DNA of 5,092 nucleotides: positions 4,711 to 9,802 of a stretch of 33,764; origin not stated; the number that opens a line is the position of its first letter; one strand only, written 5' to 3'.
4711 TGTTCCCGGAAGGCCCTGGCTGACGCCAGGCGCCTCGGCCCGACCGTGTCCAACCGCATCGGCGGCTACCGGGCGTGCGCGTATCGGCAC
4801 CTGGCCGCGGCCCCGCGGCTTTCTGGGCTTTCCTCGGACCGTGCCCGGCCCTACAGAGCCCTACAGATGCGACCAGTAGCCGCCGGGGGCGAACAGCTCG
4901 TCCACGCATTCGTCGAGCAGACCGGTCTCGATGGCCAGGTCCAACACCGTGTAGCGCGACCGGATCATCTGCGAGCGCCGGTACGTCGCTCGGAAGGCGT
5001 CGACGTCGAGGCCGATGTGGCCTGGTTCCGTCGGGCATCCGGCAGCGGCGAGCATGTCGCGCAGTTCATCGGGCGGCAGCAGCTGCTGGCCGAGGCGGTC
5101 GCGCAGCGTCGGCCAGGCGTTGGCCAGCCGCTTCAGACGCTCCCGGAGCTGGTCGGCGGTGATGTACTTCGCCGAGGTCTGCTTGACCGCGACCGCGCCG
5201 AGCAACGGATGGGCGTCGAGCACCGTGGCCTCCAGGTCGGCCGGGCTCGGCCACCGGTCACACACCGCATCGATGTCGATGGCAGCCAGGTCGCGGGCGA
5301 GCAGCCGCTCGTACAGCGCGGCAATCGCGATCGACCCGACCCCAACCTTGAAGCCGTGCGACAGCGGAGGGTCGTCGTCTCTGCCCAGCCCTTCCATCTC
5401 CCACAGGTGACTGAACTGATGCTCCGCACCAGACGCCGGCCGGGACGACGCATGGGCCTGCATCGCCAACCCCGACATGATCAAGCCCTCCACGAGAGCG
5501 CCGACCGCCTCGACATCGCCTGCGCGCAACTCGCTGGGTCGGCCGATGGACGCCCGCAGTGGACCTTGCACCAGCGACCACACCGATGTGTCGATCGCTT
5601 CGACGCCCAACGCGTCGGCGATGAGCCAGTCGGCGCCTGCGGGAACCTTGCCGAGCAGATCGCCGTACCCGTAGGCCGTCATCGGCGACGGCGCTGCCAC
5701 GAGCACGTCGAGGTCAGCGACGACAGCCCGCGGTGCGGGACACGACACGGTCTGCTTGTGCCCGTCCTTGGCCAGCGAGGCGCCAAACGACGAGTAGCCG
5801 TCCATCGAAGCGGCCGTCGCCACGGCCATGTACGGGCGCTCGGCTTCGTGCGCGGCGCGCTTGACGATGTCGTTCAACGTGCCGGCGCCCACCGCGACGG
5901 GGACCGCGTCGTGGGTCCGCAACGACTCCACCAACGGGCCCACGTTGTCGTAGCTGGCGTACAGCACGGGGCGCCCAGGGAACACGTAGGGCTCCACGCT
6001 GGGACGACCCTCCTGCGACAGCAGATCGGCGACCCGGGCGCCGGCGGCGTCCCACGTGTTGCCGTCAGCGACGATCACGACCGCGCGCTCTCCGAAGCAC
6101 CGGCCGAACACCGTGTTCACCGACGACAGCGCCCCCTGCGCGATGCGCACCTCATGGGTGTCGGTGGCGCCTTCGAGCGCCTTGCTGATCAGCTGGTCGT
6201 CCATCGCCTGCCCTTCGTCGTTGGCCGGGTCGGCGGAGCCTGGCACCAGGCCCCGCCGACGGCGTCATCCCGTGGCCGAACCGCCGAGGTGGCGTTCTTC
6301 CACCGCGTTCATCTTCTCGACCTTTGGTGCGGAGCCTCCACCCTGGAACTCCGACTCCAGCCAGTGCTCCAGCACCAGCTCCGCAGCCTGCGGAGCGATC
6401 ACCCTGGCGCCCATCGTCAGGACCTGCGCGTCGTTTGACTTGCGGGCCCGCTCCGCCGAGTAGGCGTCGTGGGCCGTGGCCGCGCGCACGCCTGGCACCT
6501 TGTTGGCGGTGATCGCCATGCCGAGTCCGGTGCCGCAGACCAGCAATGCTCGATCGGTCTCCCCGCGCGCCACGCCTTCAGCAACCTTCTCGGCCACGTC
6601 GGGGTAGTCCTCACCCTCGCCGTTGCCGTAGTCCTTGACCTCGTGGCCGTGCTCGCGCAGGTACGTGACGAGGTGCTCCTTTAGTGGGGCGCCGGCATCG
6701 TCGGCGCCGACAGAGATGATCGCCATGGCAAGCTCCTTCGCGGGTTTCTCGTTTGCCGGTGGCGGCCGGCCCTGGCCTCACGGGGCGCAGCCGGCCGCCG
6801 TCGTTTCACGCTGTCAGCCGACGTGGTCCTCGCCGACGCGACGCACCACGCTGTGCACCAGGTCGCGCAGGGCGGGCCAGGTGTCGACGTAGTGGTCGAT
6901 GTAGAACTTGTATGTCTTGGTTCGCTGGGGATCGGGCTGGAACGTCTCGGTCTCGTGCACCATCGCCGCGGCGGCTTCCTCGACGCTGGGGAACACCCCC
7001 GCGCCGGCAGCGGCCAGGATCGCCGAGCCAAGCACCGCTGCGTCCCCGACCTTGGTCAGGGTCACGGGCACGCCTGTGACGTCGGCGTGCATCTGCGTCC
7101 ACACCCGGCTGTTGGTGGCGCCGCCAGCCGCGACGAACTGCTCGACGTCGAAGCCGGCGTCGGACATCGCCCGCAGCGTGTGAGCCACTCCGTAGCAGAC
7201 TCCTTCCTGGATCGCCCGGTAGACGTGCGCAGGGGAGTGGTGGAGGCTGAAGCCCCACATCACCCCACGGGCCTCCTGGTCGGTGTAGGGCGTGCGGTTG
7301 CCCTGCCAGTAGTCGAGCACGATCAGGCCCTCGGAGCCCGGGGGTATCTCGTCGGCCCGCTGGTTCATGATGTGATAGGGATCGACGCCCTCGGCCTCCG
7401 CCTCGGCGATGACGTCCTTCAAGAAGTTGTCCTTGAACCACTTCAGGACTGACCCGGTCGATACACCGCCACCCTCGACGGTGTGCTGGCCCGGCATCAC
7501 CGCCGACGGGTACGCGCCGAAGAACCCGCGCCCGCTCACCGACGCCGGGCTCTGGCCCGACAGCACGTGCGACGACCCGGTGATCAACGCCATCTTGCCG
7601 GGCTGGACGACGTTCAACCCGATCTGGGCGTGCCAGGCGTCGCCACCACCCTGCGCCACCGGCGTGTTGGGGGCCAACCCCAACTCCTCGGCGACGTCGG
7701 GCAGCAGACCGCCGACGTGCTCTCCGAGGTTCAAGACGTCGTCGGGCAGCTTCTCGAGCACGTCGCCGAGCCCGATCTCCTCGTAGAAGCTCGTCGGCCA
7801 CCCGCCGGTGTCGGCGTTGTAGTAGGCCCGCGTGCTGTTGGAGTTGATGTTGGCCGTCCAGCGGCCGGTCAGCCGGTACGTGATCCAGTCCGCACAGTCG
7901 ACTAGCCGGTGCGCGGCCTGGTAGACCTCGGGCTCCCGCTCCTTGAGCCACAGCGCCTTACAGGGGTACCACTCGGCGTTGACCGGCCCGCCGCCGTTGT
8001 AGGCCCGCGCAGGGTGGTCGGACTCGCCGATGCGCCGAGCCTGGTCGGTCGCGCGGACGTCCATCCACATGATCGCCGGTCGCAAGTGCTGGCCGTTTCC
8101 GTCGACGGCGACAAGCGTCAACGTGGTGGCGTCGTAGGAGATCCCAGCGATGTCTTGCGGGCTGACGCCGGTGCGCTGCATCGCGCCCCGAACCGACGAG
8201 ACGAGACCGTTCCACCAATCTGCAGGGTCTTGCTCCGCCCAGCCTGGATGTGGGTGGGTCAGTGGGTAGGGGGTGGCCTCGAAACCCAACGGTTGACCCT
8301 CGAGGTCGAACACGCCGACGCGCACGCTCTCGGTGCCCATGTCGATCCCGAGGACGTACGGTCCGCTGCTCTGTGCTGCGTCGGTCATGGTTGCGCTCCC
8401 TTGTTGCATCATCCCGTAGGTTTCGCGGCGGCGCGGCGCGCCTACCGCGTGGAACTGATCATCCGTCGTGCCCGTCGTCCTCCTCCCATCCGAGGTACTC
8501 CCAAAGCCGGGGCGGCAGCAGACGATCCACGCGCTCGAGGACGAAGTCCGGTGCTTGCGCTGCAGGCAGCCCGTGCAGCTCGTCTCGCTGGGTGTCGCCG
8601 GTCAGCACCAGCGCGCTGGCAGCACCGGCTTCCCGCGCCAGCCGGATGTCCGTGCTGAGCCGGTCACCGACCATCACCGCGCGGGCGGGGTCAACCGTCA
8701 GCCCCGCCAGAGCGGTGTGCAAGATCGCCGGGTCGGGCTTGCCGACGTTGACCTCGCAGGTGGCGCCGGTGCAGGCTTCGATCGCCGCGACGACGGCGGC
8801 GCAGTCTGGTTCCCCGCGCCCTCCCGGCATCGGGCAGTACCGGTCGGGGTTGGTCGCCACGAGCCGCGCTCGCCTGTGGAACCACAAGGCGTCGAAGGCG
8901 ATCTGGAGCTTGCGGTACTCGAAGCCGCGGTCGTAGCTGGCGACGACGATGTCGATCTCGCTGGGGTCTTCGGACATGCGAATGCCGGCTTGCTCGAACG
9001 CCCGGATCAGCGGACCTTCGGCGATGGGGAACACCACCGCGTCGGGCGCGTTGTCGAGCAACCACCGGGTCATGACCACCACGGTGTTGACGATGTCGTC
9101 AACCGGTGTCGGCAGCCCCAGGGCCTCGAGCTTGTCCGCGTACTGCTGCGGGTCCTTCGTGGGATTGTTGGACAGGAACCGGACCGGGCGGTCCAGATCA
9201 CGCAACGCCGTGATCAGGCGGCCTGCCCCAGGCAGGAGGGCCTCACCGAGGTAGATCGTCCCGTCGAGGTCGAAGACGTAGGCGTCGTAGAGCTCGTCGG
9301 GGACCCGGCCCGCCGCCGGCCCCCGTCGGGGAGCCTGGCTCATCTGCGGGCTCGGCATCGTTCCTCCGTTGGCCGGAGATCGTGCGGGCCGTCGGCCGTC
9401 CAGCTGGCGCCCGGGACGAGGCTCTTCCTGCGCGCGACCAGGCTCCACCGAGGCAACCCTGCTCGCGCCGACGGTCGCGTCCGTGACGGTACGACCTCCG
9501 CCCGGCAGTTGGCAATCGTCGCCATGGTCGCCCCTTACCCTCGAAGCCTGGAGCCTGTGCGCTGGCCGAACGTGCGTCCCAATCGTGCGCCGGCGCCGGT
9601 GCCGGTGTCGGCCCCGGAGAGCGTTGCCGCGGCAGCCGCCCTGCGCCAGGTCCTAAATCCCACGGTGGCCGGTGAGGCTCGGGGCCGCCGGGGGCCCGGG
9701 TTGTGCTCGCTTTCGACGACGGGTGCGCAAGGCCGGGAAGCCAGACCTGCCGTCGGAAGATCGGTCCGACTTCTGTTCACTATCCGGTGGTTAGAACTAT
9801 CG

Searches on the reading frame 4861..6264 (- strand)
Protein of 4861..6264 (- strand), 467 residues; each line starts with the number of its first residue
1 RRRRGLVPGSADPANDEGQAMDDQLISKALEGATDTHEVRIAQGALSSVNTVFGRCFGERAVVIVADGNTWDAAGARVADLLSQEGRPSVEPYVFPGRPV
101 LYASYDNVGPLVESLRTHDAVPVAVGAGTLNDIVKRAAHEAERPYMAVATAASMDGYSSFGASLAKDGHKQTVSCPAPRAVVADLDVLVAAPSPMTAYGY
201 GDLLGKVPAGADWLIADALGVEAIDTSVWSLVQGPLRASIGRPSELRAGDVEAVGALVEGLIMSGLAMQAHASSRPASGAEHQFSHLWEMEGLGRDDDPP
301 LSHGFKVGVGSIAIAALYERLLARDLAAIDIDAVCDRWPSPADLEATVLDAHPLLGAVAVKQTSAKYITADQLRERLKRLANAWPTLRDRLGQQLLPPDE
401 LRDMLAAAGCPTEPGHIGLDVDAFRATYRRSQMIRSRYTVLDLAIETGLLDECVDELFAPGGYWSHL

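Call 18: search_protein_families(library=pfam, proteins=[window:4861-6264:-], max_evalue=0.001)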
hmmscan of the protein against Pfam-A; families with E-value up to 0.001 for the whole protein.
window:4861-6264:- (467 aa): 1 family
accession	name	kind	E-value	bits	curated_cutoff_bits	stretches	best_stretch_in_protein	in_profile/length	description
PF13685.12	Fe-ADH_2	-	1.7e-33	116.2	28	1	40-192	1-149/149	Iron-containing alcohol dehydrogenase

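Call 50: search_protein_families(library=ncbifam, proteins=[window:4861-6264:-], max_evalue=0.00001)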
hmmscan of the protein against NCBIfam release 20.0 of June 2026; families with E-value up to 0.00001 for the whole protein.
window:4861-6264:- (467 aa): 2 families
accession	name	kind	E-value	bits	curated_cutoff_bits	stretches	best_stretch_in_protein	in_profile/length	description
NF002022.0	PRK00843.1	equivalog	1.1e-47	162.7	413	1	38-319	13-283/350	NAD(P)-dependent glycerol-1-phosphate dehydrogenase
NF006941.0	PRK09423.1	subfamily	3.1e-07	29.5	336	1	56-205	27-174/367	glycerol dehydrogenase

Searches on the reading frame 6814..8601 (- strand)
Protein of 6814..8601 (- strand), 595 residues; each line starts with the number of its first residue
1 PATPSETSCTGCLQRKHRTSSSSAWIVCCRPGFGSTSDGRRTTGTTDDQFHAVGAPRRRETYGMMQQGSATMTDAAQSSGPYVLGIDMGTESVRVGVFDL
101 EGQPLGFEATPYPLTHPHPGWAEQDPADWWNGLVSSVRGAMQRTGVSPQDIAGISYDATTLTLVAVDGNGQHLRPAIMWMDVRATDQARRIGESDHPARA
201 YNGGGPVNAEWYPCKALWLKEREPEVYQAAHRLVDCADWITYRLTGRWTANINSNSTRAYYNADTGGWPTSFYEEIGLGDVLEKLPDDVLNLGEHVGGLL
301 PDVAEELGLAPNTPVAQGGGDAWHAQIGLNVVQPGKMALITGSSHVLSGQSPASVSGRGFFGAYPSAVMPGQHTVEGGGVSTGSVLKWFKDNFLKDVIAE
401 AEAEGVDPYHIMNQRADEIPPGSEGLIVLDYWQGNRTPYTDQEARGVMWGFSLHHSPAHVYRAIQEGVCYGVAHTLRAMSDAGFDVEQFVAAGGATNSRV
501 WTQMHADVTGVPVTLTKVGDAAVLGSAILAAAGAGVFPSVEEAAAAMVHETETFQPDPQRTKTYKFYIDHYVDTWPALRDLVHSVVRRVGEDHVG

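Call 18: search_protein_families(library=pfam, proteins=[window:6814-8601:-], max_evalue=0.001)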
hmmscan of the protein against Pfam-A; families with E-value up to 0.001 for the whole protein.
window:6814-8601:- (595 aa): 2 families
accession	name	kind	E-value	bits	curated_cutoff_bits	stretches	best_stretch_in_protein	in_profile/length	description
PF00370.27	FGGY_N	-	9.7e-45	153.5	28.8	1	82-328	1-245/245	FGGY family of carbohydrate kinases, N-terminal domain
PF02782.22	FGGY_C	-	1.3e-37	129.9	27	1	340-533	4-197/198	FGGY family of carbohydrate kinases, C-terminal domain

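Call 50: search_protein_families(library=ncbifam, proteins=[window:6814-8412:-], max_evalue=0.00001)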
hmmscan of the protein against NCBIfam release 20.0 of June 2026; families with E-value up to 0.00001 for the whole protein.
window:6814-8412:- (532 aa): 12 families
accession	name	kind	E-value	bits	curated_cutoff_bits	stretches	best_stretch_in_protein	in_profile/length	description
NF003154.0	PRK04123.1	equivalog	2.5e-89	300.5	428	1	18-509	4-531/554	ribulokinase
TIGR01312.1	XylB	equivalog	3.2e-87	293.1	380.25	1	21-509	1-477/481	xylulokinase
TIGR01234.1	L-ribulokinase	equivalog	1.1e-73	248.8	583.25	1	19-510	2-525/536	ribulokinase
TIGR01315.1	5C_CHO_kinase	subfamily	4e-73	246.9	408.7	1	20-501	2-527/541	FGGY family pentulose kinase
TIGR01314.1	gntK_FGGY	equivalog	1.3e-67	228.5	648.55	1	19-506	1-484/505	gluconokinase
NF008187.0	PRK10939.1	equivalog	2.3e-66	224.5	528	1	18-521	4-509/521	autoinducer-2 kinase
TIGR01311.1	glycerol_kin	equivalog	1.3e-49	168.9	590.35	1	18-500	1-479/496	glycerol kinase GlpK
NF011601.0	PRK15027.1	equivalog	1.5e-47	162.2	912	1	21-504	3-468/484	xylulokinase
NF000756.0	PRK00047.1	subfamily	2.4e-40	138.3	498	1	18-504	5-484/502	glycerol kinase GlpK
TIGR02628.1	fuculo_kin_coli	equivalog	1.5e-35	123.1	470.9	1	66-493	51-464/465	L-fuculokinase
TIGR02627.1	rhamnulo_kin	equivalog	1.3e-07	30.5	527.95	0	82-215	62-196/454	rhamnulokinase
NF007925.0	PRK10640.1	equivalog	2e-07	29.8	639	0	69-214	55-201/489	rhamnulokinase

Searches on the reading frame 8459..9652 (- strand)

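Call 8: search_protein_families(library=pfam, proteins=[window:8459-9652:-], max_evalue=0.001)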
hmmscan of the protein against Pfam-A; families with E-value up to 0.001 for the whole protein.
window:8459-9652:- (397 aa): 4 families
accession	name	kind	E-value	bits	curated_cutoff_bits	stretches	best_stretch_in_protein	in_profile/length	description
PF13242.12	Hydrolase_like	-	2.7e-21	75.7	22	1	303-376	2-73/75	HAD-hyrolase-like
PF13344.12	Hydrolase_6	-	7.7e-20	71.3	27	1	126-224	2-100/101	Haloacid dehalogenase-like hydrolase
PF00702.32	Hydrolase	-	1.5e-13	52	26.4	1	122-343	1-191/191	haloacid dehalogenase-like hydrolase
PF13419.12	HAD_2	-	1.8e-07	31.9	23.8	1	300-349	130-178/178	Haloacid dehalogenase-like hydrolase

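Call 50: search_protein_families(library=ncbifam, proteins=[window:8459-9448:-], max_evalue=0.00001)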
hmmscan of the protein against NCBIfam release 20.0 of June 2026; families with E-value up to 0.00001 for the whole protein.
window:8459-9448:- (329 aa): 17 families
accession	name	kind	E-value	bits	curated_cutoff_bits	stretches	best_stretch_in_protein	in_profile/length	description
TIGR01452.1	PGP_euk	subfamily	2.6e-42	145.2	201.95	1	55-306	3-275/279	phosphoglycolate/pyridoxal phosphate family phosphatase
TIGR01457.1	HAD-SF-IIA-hyp2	hypoth_equivalog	3.5e-37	128.3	247.65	1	54-297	1-238/249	TIGR01457 family HAD-type hydrolase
NF053752.1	TK1734_fam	exception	4.9e-32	111.2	475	1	57-311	3-256/260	2-phosphoglycolate phosphatase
TIGR01460.1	HAD-SF-IIA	subfamily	3e-31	109.1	100.15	1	58-284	2-246/246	HAD-IIA family hydrolase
NF007762.0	PRK10444.1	equivalog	1.8e-26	93.2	368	1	58-304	7-241/250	HAD-IIA family hydrolase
TIGR01458.1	HAD-SF-IIA-hyp3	hypoth_equivalog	1.2e-18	67.4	175.95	1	56-292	3-235/257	TIGR01458 family HAD-type hydrolase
TIGR01459.1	HAD-SF-IIA-hyp4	hypoth_equivalog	3.6e-18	65.8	103.75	1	53-283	7-242/242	TIGR01459 family HAD-type hydrolase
TIGR02253.1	CTE7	subfamily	3.3e-12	46.7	169.75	1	232-310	145-220/221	TIGR02253 family HAD-type hydrolase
TIGR01454.1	AHBA_synth_RP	hypoth_equivalog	3.4e-10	39.9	246.65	1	231-311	125-200/205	AHBA synthesis associated protein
TIGR02252.1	DREG-2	subfamily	7.4e-08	32.4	155.2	1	231-280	154-203/203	HAD hydrolase, REG-2-like, family IA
NF009804.0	PRK13288.1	equivalog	8.9e-08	31.9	218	1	232-311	133-207/215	pyrophosphatase PpaX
TIGR01656.1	Histidinol-ppas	subfamily_domain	2.3e-07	30.8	84.15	1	234-281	99-146/149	histidinol-phosphate phosphatase domain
NF053830.1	RUBPPhHalo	equivalog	2.7e-07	30.5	330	1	232-310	154-230/234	ribulose-1,5-bisphosphate 5-phosphatase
TIGR01509.1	HAD-SF-IA-v3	subfamily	1e-06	29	29.4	0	224-277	98-150/154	HAD-IA family hydrolase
TIGR01449.2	PGP_bact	equivalog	1.1e-06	28.3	180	1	233-296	137-199/213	phosphoglycolate phosphatase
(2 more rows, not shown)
